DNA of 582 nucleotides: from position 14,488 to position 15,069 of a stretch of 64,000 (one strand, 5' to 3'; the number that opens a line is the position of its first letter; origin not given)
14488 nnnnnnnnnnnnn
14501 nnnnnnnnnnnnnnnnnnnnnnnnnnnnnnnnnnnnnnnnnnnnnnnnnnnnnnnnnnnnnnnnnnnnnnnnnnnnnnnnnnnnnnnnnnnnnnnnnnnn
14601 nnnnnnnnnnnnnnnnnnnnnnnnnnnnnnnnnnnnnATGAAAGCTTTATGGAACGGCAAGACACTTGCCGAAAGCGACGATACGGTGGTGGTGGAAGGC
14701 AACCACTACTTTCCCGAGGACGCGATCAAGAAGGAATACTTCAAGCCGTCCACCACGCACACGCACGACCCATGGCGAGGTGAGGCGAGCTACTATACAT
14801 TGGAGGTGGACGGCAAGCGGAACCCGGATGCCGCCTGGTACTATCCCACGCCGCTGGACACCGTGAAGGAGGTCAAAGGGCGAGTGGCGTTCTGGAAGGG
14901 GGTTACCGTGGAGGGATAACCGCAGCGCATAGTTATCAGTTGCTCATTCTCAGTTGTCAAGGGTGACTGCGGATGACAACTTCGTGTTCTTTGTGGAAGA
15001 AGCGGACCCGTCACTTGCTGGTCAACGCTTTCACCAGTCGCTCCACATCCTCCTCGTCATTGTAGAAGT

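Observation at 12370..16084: Compact ergothioneine locus egtB-egtD-DUF427 with a convergent class-V PLP enzyme as EgtE candidate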

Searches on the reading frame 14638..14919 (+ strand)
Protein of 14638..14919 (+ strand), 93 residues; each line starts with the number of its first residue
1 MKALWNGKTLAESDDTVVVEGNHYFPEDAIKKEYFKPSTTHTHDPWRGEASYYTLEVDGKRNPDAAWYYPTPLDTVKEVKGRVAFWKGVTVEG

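Call 5: search_protein_families(library=pfam, proteins=[window:14638-14919:+])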
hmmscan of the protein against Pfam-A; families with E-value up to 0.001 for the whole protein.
window:14638-14919:+ (93 aa): 1 family
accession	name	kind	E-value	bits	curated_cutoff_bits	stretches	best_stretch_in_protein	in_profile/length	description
PF04248.19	NTP_transf_9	-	4.9e-32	110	22.1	1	1-87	1-92/93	Domain of unknown function (DUF427)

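Call 6: search_protein_families(library=ncbifam, proteins=[window:14638-14919:+])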
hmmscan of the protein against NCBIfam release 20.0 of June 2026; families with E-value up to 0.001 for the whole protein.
window:14638-14919:+ (93 aa): 0 families

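Call 11: find_encoding_contigs(protein=window:14638-14919:+, flank=10000, max_places=10)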
Protein window:14638-14919:+ (93 aa): 19 contigs read that carry it; 10 places shown.
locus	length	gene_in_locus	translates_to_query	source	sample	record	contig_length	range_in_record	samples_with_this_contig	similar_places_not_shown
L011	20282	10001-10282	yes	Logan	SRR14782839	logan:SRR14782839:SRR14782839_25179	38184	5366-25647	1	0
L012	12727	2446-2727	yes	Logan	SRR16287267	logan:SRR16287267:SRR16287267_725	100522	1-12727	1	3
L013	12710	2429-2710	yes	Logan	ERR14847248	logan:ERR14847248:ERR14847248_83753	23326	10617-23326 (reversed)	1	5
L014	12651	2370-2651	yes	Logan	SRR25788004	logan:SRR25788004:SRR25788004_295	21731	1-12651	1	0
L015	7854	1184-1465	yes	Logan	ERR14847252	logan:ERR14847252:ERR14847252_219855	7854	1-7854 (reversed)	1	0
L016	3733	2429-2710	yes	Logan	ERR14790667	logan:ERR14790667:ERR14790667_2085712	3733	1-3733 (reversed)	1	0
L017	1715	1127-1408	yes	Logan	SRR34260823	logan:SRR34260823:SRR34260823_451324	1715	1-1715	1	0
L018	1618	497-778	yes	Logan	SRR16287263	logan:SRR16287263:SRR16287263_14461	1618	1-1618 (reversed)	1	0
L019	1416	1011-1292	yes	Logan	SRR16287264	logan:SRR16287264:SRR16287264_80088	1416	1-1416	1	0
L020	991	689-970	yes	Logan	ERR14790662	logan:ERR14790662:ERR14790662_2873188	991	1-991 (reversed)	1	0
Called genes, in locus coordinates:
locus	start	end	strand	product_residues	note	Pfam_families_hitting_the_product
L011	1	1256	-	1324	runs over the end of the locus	PF25778:DUF7948, PF19081:Ig_7 (faint), PF18911:PKD_4, PF00801:PKD (weak), PF13585:CHU_C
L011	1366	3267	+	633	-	PF13522:GATase_6 (faint), PF13537:GATase_7 (faint)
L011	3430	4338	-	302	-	-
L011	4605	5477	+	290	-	PF04116:FA_hydroxylase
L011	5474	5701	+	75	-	-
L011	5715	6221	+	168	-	PF00581:Rhodanese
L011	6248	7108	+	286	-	-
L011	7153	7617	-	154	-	PF07606:DUF1569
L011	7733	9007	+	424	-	PF12867:DinB_2, PF03781:FGE-sulfatase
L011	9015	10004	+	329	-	PF10017:Methyltransf_33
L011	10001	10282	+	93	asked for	PF04248:NTP_transf_9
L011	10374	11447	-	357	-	PF00266:Aminotran_5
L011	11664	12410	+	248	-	PF03358:FMN_red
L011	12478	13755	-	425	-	PF00561:Abhydrolase_1, PF12697:Abhydrolase_6, PF12146:Hydrolase_4, PF12740:PETase (faint), PF02566:OsmC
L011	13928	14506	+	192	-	PF04542:Sigma70_r2, PF22029:PhyR_sigma2 (weak), PF08281:Sigma70_r4_2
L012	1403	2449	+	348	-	PF10017:Methyltransf_33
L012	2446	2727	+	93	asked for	PF04248:NTP_transf_9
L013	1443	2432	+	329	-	PF10017:Methyltransf_33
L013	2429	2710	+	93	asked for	PF04248:NTP_transf_9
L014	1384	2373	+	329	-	PF10017:Methyltransf_33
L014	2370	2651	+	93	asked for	PF04248:NTP_transf_9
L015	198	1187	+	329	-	PF10017:Methyltransf_33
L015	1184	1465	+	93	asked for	PF04248:NTP_transf_9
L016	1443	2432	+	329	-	PF10017:Methyltransf_33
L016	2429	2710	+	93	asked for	PF04248:NTP_transf_9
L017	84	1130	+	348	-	PF10017:Methyltransf_33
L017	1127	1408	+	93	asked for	PF04248:NTP_transf_9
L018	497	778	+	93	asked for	PF04248:NTP_transf_9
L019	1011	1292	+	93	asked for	PF04248:NTP_transf_9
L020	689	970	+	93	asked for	PF04248:NTP_transf_9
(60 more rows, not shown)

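Call 18: find_homologous_proteins(query=window:14638-14919:+, max_evalue=0.001)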
Query window:14638-14919:+ (93 aa): 8000 proteins with E <= 0.001 among 8000 candidates; the best 120 are listed.
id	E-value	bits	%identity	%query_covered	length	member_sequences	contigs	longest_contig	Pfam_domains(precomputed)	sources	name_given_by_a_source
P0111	5.2e-59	215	100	100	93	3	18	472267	PF04248.20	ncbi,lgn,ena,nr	ncbi:MAG: DUF427 domain-containing protein [Flavobacteriales bacterium]|nr:DUF427 domain-containing 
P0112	5.9e-48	179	84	98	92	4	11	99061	PF04248.20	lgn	-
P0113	2.3e-47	177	80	99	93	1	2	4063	PF04248.20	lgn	-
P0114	7.2e-47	176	78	99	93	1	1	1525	PF04248.20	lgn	-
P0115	1.3e-46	175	78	99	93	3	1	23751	PF04248.20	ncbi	-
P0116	2.5e-44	167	81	98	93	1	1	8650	PF04248.20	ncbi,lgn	-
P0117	3.8e-44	167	80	98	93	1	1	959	PF04248.20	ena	-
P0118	4.0e-44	167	80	98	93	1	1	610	PF04248.20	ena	-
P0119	6.5e-44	166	78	99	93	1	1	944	PF04248.20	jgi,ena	-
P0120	6.5e-44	166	76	99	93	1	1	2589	PF04248.20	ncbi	ncbi:MAG: DUF427 domain-containing protein [Flavobacteriales bacterium]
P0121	1.4e-43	165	77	98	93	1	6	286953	PF04248.20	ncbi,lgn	-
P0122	3.8e-43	164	80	98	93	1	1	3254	PF04248.20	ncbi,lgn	ncbi:MAG: DUF427 domain-containing protein [Flavobacteriales bacterium]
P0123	4.6e-43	163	77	99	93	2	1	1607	PF04248.20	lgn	-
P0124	1.7e-42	162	77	98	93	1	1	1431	PF04248.20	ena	-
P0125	3.5e-42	161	71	100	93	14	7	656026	PF04248.20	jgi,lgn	jgi:uncharacterized protein (DUF427 family)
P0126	4.1e-42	160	73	100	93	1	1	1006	PF04248.20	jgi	-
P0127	8.2e-42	159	75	98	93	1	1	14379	PF04248.20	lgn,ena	-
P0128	1.0e-41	159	76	98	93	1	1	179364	PF04248.20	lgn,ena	-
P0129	1.3e-41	159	74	99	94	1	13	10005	PF04248.20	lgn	-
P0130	1.9e-41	158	72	99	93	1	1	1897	PF04248.20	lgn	-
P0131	3.2e-41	157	73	99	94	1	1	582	PF04248.20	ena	-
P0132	4.0e-41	157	77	97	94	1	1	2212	PF04248.20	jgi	jgi:uncharacterized protein (DUF427 family)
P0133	5.6e-41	157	73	100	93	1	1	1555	PF04248.20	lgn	-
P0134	6.6e-41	156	72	100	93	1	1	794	PF04248.20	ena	-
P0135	7.0e-41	156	72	99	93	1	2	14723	PF04248.20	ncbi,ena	-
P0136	7.6e-41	156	73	100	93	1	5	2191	PF04248.20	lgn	-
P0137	7.7e-41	156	71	99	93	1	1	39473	PF04248.20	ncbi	ncbi:MAG: DUF427 domain-containing protein [Bacteroidota bacterium]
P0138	8.3e-41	156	73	98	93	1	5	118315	PF04248.20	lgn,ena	-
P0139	8.7e-41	156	73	99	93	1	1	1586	PF04248.20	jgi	jgi:uncharacterized protein (DUF427 family)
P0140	9.0e-41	156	73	98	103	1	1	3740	PF04248.20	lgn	-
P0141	9.0e-41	156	70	99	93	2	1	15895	PF04248.20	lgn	-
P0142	1.0e-40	156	74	97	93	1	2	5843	PF04248.20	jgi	jgi:uncharacterized protein (DUF427 family)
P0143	1.1e-40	156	72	100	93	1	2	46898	PF04248.20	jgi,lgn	-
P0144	1.3e-40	156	71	98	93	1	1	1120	PF04248.20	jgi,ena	-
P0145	1.6e-40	155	71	98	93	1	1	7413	PF04248.20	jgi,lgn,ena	-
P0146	1.6e-40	155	71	98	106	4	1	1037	PF04248.20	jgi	jgi:uncharacterized protein (DUF427 family)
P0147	1.8e-40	155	73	98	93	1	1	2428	PF04248.20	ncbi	-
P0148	1.8e-40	155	72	100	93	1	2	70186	PF04248.20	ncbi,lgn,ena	-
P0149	2.1e-40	155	69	98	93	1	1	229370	PF04248.20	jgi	jgi:uncharacterized protein (DUF427 family)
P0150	2.2e-40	155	71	98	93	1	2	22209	PF04248.20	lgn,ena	-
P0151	2.5e-40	155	70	99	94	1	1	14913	PF04248.20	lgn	-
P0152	2.6e-40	155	71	98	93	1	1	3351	PF04248.20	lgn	-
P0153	2.7e-40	154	73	100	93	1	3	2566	PF04248.20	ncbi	-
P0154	2.8e-40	154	72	100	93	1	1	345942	PF04248.20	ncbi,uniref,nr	ncbi:DUF427 domain-containing protein [Paludisphaera soli]|uniref:DUF427 domain-containing protein n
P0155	3.1e-40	154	71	99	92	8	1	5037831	PF04248.20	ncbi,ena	-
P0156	3.1e-40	154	73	99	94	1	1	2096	PF04248.20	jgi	jgi:uncharacterized protein (DUF427 family)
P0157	3.3e-40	154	71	99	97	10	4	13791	PF04248.20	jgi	-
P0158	3.4e-40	154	70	99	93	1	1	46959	PF04248.20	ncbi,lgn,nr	ncbi:MAG: DUF427 domain-containing protein [Aridibacter famidurans]|nr:DUF427 domain-containing prot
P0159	3.7e-40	154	70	98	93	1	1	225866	PF04248.20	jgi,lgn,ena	-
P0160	3.7e-40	154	71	100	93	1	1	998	PF04248.20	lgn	-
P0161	3.8e-40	154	71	100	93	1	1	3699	PF04248.20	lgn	-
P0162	4.0e-40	154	71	100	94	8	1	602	PF04248.20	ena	-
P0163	4.0e-40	154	68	98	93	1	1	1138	PF04248.20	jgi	jgi:uncharacterized protein (DUF427 family)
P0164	4.7e-40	154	69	98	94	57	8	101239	PF04248.20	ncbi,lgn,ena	-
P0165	4.7e-40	154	69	97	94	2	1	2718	PF04248.20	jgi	jgi:uncharacterized protein (DUF427 family)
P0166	4.7e-40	154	75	98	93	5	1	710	PF04248.20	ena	-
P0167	4.7e-40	154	73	98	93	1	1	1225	PF04248.20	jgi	jgi:uncharacterized protein (DUF427 family)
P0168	4.9e-40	154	73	100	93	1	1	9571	PF04248.20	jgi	jgi:uncharacterized protein (DUF427 family)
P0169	5.0e-40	154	73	98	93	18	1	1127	PF04248.20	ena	-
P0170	5.3e-40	154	71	100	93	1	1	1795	PF04248.20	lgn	-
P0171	5.4e-40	153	71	99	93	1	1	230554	PF04248.20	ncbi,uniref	ncbi:DUF427 domain-containing protein [Spongiimicrobium salis]|uniref:DUF427 domain-containing prote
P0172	5.8e-40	153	68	98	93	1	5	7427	PF04248.20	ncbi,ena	-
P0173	5.9e-40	153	73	98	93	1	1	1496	PF04248.20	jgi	jgi:uncharacterized protein (DUF427 family)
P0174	6.6e-40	153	75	98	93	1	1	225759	PF04248.20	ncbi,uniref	ncbi:DUF427 domain-containing protein [Leptobacterium sp. I13]|uniref:DUF427 domain-containing prote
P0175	6.9e-40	153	73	98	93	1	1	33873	PF04248.20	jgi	jgi:uncharacterized protein (DUF427 family)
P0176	7.5e-40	153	71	98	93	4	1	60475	PF04248.20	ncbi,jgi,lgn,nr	ncbi:MAG TPA: DUF427 domain-containing protein [Gemmataceae bacterium]|jgi:uncharacterized protein (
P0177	8.4e-40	153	71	98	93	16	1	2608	PF04248.20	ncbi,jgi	-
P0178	8.8e-40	153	69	98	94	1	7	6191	PF04248.20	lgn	-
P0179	9.5e-40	153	71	99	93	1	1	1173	PF04248.20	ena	-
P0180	9.6e-40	153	73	98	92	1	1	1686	PF04248.20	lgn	-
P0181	9.6e-40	153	66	99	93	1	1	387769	PF04248.20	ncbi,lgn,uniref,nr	ncbi:uncharacterized protein (DUF427 family) [Deinobacterium chartae]|uniref:Uncharacterized protein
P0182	9.8e-40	153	71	98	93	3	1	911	PF04248.20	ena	-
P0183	1.0e-39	153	72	100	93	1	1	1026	PF04248.20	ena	-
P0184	1.1e-39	153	71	98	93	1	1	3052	PF04248.20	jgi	jgi:uncharacterized protein (DUF427 family)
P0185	1.1e-39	153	73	99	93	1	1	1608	PF04248.20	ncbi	-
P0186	1.1e-39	152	67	98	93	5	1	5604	PF04248.20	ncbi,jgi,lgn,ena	jgi:uncharacterized protein (DUF427 family)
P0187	1.1e-39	152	70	98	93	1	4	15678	PF04248.20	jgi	jgi:uncharacterized protein (DUF427 family)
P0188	1.1e-39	152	70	99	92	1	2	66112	PF04248.20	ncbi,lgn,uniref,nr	ncbi:DUF427 domain-containing protein [Deinococcus pimensis]|uniref:DUF427 domain-containing protein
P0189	1.2e-39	152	71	99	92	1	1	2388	PF04248.20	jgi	jgi:uncharacterized protein (DUF427 family)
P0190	1.3e-39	152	70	98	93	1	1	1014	PF04248.20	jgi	jgi:uncharacterized protein (DUF427 family)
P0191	1.3e-39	152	70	98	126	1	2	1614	PF04248.20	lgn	-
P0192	1.3e-39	152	68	98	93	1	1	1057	PF04248.20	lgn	-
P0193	1.3e-39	152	73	100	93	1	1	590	PF04248.20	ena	-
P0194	1.4e-39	152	71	99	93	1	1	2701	PF04248.20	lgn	-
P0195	1.4e-39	152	68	99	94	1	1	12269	PF04248.20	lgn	-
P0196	1.4e-39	152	73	98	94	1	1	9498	PF04248.20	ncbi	-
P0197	1.5e-39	152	69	98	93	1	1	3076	PF04248.20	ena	-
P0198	1.6e-39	152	71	98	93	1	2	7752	PF04248.20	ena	-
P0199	1.7e-39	152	71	98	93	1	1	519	PF04248.20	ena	-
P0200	1.7e-39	152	72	100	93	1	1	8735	PF04248.20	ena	-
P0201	1.7e-39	152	73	98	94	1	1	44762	PF04248.20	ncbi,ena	-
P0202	1.7e-39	152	68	99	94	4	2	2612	PF04248.20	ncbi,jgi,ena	-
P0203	1.7e-39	152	70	99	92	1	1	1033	PF04248.20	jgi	jgi:uncharacterized protein (DUF427 family)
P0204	1.8e-39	152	67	99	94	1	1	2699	PF04248.20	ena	-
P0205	1.8e-39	152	71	99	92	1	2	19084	PF04248.20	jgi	jgi:uncharacterized protein (DUF427 family)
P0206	1.8e-39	152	71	98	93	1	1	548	PF04248.20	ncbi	-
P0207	1.8e-39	152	72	100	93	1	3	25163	PF04248.20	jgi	jgi:uncharacterized protein (DUF427 family)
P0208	1.8e-39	152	69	100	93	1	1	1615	PF04248.20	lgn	-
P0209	1.9e-39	152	69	100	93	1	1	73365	PF04248.20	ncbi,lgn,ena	-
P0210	2.0e-39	152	70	99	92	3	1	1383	PF04248.20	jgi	jgi:uncharacterized protein (DUF427 family)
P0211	2.0e-39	152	74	98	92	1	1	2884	PF04248.20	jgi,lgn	-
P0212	2.1e-39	152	68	99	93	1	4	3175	PF04248.20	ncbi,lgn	-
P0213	2.2e-39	152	69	98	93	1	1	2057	PF04248.20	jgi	jgi:uncharacterized protein (DUF427 family)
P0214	2.2e-39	152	72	99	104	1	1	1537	PF04248.20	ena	-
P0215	2.3e-39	151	73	98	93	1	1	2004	PF04248.20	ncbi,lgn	-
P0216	2.3e-39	151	71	98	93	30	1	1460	PF04248.20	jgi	jgi:uncharacterized protein (DUF427 family)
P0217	2.4e-39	151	70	99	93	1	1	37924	PF04248.20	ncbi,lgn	-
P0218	2.4e-39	151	70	99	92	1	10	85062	PF04248.20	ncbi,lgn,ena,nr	ncbi:MAG: DUF427 domain-containing protein [Crocinitomicaceae bacterium]|nr:DUF427 domain-containing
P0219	2.6e-39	151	71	98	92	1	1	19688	PF04248.20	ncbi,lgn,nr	ncbi:MAG: DUF427 domain-containing protein [Candidatus Eremiobacteraeota bacterium]|nr:DUF427 domain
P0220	2.6e-39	151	69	98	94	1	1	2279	PF04248.20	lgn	-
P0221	2.7e-39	151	73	98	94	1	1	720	PF04248.20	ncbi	-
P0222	2.8e-39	151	71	99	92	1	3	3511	PF04248.20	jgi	jgi:uncharacterized protein (DUF427 family)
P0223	2.9e-39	151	71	100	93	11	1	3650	PF04248.20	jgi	jgi:uncharacterized protein (DUF427 family)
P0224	2.9e-39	151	70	98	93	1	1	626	PF04248.20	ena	-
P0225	2.9e-39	151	71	99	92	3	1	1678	PF04248.20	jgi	jgi:uncharacterized protein (DUF427 family)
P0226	3.0e-39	151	69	98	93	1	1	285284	PF04248.20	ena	-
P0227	3.1e-39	151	68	98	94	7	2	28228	PF04248.20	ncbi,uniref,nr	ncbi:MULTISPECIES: DUF427 domain-containing protein [Deinococcus]|uniref:DUF427 domain-containing pr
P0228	3.2e-39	151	67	98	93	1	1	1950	PF04248.20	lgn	-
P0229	3.2e-39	151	71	99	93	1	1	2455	PF04248.20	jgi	jgi:uncharacterized protein (DUF427 family)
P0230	3.2e-39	151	69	98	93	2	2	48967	PF04248.20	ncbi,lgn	-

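Call 20: find_related_loci(query=window:14638-14919:+, collection=genome_contigs, flank=8000)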
Query window:14638-14919:+ (93 aa) in genome_contigs; peptide patterns used: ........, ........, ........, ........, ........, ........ (x = any residue, [..] = any of these).
600 stretches matched a pattern (row limit reached: there are more); 592 encode a relative of the query (tblastn E <= 1e-3); the best 80 are kept; 80 distinct loci.
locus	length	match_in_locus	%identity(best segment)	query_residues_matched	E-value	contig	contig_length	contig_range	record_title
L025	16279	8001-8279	70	1-93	2e-44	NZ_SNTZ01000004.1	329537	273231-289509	Flagellimonas alvinocaridis strain SCR12 scaffold_3, whole genome shotgun sequence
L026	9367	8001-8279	71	1-93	2e-43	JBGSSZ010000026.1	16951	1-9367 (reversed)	MAG: Limnoglobus sp. isolate JTS-AC394 k141_2456767, whole genome shotgun sequence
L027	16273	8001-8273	67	1-91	1e-42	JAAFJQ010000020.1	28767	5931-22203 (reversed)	MAG: Deinococcales bacterium isolate bin20.maxbin.b16b17b19.023 WN_Deinococcales_2_scaffold_20, whole genome shotgun seq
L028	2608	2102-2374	71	1-91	2e-42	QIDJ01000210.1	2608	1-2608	MAG: Flammeovirgaceae bacterium isolate SZUA-230 Ga0063294_10056244, whole genome shotgun sequence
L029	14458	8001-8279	70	1-93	1e-42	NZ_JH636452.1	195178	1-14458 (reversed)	Zavarzinella formosa DSM 19928 Scaffold14, whole genome shotgun sequence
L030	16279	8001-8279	70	1-93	4e-42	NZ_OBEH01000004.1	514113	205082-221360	Flagellimonas pacifica strain DSM 25885, whole genome shotgun sequence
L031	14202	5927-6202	68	1-92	4e-42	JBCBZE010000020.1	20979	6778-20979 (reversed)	MAG: Bacteroidota bacterium isolate P01_A01_bin.107 k141_1047307_length_20979_cov_225.9904, whole genome shotgun sequenc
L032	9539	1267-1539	71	1-91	7e-42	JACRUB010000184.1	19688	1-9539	MAG: Vulcanimicrobiota bacterium isolate Mitchell_Peninsula_52 NODE_2716_length_19688_cov_6.074721, whole genome shotgun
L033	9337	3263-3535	70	2-92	7e-42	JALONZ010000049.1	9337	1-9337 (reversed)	MAG: Anaerolineae bacterium isolate Prado090 scaffold_16266, whole genome shotgun sequence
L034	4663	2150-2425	70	2-93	2e-41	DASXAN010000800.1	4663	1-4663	MAG TPA_asm: Gemmataceae bacterium isolate SMAG_U3767 k141_2931291, whole genome shotgun sequence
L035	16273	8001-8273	71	1-91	4e-41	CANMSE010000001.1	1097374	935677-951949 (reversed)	uncultured Fulvivirga sp. isolate 2-959.fasta genome assembly, contig: NODE_1, whole genome shotgun sequence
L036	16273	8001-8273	70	1-91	3e-41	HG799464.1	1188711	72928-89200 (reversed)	Gemmata sp. IIL30 genomic scaffold, scaffold00003, whole genome shotgun sequence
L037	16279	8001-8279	67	1-93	2e-41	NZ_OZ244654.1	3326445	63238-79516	MAG: Deinococcus sp. isolate 72b6b016-7482-4fcc-9db2-af2c7a67bb1a chromosome 1, complete sequence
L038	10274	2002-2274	70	2-92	4e-41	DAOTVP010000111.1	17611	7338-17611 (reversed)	MAG TPA_asm: Anaerolineae bacterium isolate H110_65 508515, whole genome shotgun sequence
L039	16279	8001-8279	70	1-93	6e-41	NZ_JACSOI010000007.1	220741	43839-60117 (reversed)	Zobellia russellii strain KMM 3677 NODE_7_length_220741_cov_26.795200, whole genome shotgun sequence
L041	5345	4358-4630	69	1-91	4e-41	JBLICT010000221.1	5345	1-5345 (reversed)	MAG: Maribacter sp. isolate 3300053698_26 Ga0535657_0031626, whole genome shotgun sequence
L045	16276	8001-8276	65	1-92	1e-40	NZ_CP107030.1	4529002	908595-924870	Maribacter halichondriae strain Hal144 chromosome, complete genome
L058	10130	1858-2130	69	1-91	3e-40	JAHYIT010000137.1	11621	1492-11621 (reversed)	MAG: Mariniphaga sp. isolate KA03 NODE_2573_length_11621_cov_8.899513, whole genome shotgun sequence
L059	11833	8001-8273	68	1-91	2e-40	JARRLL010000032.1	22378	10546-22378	MAG: Gammaproteobacteria bacterium isolate Spart_071_MAG scaffold_486, whole genome shotgun sequence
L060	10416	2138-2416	68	1-93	3e-40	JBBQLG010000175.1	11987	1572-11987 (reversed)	MAG: Cytophagales bacterium isolate Co_metawrap_517 Cmw_517_k141_27047835_length_11987_cov_10.0000, whole genome shotgun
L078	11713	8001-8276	65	1-92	1e-39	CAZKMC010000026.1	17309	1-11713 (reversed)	MAG TPA_asm: uncultured Comamonadaceae bacterium isolate binchicken_co299_37 genome assembly, contig: NODE_1146_length_1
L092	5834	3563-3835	65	1-91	9e-39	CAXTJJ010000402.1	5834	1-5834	MAG TPA_asm: uncultured Spirosoma sp. isolate public_SRR11456918_metawrap_bin.1 genome assembly, contig: public_SRR11456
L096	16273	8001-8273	64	1-91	6e-39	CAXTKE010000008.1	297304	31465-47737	MAG TPA_asm: uncultured Spirosoma sp. isolate public_SRR11456921_metawrap_bin.7 genome assembly, contig: public_SRR11456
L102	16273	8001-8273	65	1-91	5e-39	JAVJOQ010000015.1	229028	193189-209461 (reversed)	MAG: Cyclobacteriaceae bacterium isolate A1-SPW-26 k141_20584, whole genome shotgun sequence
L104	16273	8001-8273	63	1-91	9e-39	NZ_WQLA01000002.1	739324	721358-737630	Mucilaginibacter aquatilis strain HME9299 2, whole genome shotgun sequence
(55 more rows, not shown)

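Call 38: search_solved_structures(query=L104:10744-12315:+, max_evalue=0.00001)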
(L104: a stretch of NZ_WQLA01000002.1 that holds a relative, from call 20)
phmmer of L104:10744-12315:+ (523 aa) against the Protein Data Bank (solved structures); distinct sequences matched with E-value up to 0.00001: 33.
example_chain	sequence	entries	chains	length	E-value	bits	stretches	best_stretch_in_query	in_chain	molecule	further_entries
9egi_A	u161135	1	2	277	7.4e-58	199.8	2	240-378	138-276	Ergothioneine transporter EgtUC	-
9o5f_A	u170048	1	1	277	2.6e-57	197.9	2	240-378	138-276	Ergothioneine transporter EgtUC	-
7txl_A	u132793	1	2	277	9.5e-57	196.1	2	240-378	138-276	Choline transporter (Glycine betaine transport system permease protein)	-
9egh_A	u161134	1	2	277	2.1e-56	195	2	240-378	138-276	Ergothioneine transporter EgtUC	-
7txk_A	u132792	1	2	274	2.7e-56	194.6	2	240-371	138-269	Choline transporter (Glycine betaine transport system permease protein)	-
9egj_A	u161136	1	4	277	3.4e-56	194.3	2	240-378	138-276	Ergothioneine transporter EgtUC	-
6uru_A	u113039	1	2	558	1e-53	186.1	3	239-373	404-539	iAChSnFR precursor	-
6v1r_A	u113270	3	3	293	8.1e-53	183.1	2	239-373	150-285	iAChSnFR Fluorescent Acetylcholine Sensor V9 precursor binding protein | iAchSnFR Fluorescent Acetylcholine Sensor precursor binding protein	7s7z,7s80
7s7x_A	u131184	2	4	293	1.3e-52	182.4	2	239-373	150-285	iNicSnFR 4.0 Fluorescent Nicotine Sensor precursor binding protein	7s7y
7s7w_A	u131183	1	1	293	2.3e-51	178.3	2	239-373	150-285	iNicSnFR 3.0 Fluorescent Nicotine Sensor precursor binding protein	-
6efr_A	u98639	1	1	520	3.4e-51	177.8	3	239-372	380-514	iNicSnFR 1.0, a genetically encoded nicotine biosensor,Green fluorescent protein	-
7s7t_A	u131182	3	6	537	8.9e-48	166.5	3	239-373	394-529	iNicSnFR 3.0 Fluorescent Nicotine Sensor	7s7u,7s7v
6per_A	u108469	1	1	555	7.1e-45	156.9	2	239-372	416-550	iSeroSnFR, a soluble, genetically-encoded fluorescent sensor for serotonin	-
4z7e_A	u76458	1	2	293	1.2e-43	152.9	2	240-373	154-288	Lmo1422 protein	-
3ppn_A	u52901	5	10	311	2.9e-40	141.7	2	252-377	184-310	Glycine betaine/carnitine/choline-binding protein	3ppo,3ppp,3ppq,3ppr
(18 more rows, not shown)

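Call 39: search_solved_structures(query=L036:8947-10530:+, max_evalue=0.00001)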
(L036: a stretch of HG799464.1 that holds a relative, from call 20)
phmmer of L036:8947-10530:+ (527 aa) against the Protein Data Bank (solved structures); distinct sequences matched with E-value up to 0.00001: 31.
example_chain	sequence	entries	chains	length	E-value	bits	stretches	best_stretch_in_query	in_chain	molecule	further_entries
1sw2_A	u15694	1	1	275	1.3e-40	142.8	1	54-308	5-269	osmoprotection protein (proX)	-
1sw1_A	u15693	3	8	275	1.9e-40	142.3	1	55-308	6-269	osmoprotection protein (proX)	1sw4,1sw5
3mam_A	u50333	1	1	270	6.5e-39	137.2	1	57-308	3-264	Osmoprotection protein (ProX)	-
9o5f_A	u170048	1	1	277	1.7e-37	132.5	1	57-310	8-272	Ergothioneine transporter EgtUC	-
9egi_A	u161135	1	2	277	2.7e-37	131.8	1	57-310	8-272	Ergothioneine transporter EgtUC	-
9egh_A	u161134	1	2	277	2e-36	128.9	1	57-310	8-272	Ergothioneine transporter EgtUC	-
9egj_A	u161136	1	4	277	2.1e-36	128.9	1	57-310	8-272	Ergothioneine transporter EgtUC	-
7txl_A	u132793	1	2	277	3.3e-36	128.3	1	57-310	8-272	Choline transporter (Glycine betaine transport system permease protein)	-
7txk_A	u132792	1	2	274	4.1e-36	127.9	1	57-309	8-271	Choline transporter (Glycine betaine transport system permease protein)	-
6uru_A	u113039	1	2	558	1.4e-33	119.6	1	140-310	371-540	iAChSnFR precursor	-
6efr_A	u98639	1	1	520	1.1e-31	113.3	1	140-309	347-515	iNicSnFR 1.0, a genetically encoded nicotine biosensor,Green fluorescent protein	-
4z7e_A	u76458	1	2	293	1.5e-30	109.6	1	87-308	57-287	Lmo1422 protein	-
7s7w_A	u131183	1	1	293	1.7e-29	106.1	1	50-309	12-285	iNicSnFR 3.0 Fluorescent Nicotine Sensor precursor binding protein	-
6v1r_A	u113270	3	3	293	3.8e-29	105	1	50-309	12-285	iAChSnFR Fluorescent Acetylcholine Sensor V9 precursor binding protein | iAchSnFR Fluorescent Acetylcholine Sensor precursor binding protein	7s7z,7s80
7s7x_A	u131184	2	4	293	7.5e-29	104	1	50-309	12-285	iNicSnFR 4.0 Fluorescent Nicotine Sensor precursor binding protein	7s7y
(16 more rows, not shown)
